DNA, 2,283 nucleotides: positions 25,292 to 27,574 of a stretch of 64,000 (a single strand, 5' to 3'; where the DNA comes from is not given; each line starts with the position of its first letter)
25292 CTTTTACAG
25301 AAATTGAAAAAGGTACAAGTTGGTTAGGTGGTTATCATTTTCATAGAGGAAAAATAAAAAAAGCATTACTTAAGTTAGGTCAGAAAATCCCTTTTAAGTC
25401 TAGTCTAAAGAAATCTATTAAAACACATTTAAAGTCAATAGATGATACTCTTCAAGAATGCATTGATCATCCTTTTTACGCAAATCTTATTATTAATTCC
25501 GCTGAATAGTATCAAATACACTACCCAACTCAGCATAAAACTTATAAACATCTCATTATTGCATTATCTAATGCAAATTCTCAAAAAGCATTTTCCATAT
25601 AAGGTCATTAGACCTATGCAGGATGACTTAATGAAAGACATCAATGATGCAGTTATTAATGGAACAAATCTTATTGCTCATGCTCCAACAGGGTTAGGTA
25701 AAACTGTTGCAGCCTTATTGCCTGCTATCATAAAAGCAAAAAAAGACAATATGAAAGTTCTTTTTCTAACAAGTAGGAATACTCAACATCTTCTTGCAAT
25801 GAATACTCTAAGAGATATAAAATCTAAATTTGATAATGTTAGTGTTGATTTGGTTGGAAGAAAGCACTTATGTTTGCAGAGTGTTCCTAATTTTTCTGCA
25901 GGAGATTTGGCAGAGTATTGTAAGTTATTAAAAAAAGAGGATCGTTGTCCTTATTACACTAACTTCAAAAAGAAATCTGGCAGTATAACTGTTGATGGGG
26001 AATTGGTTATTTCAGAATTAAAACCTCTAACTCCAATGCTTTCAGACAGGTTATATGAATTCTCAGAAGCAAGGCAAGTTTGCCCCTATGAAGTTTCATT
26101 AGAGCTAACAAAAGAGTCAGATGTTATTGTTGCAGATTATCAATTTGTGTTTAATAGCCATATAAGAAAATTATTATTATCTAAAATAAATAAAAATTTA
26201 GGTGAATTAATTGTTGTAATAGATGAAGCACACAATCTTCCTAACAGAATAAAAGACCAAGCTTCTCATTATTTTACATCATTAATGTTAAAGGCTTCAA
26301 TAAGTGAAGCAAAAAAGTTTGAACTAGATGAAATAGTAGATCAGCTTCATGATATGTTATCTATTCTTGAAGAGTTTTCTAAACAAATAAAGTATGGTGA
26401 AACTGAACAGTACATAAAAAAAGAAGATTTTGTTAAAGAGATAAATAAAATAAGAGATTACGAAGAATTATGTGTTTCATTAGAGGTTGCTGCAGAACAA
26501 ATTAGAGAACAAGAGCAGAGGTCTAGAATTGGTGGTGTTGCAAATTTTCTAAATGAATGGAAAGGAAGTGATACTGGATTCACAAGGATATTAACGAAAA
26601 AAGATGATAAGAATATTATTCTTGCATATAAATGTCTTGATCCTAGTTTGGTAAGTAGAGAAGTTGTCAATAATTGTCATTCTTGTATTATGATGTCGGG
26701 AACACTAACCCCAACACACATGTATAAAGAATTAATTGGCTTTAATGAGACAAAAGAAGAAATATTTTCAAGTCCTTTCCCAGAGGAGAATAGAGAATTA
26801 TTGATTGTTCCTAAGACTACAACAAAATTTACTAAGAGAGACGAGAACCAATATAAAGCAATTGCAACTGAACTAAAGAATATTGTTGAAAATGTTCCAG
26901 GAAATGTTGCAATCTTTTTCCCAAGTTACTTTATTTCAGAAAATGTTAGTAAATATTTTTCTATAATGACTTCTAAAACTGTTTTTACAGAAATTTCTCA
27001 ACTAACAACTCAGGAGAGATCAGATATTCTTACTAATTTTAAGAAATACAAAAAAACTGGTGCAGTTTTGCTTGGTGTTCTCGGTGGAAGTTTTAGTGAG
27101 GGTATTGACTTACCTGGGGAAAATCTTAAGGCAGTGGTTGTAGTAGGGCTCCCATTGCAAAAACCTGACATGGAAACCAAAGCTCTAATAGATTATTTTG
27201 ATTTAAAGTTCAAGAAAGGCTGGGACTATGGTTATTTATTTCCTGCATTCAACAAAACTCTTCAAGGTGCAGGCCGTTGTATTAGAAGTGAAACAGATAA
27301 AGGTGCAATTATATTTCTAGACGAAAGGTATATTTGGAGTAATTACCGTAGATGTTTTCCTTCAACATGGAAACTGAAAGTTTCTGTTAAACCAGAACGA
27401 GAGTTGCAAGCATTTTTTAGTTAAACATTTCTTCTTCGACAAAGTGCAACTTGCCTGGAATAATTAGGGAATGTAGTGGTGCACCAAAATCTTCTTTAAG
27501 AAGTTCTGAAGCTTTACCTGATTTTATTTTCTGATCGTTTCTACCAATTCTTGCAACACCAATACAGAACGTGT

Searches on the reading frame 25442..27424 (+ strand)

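Call 16: search_protein_families(library=pfam, proteins=[window:25442-27424:+], max_evalue=0.1)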
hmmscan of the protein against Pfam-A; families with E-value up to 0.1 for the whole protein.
window:25442-27424:+ (660 aa): 5 families
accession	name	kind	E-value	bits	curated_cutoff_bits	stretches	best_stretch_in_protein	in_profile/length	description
PF13307.12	Helicase_C_2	-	8.2e-46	156.6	25.3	1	479-644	2-168/170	Helicase C-terminal domain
PF06733.21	DEAD_2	-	2.5e-20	73.3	21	1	119-279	15-168/172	DEAD_2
PF06777.17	HBB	-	2.1e-15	57.3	30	1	287-463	2-188/190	Helical and beta-bridge domain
PF00270.35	DEAD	-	9.2e-12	45.4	26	1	65-134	9-73/167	DEAD/DEAH box helicase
PF04851.21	ResIII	-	3.1e-08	34.2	22.5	1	55-269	3-140/164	Type III restriction enzyme, res subunit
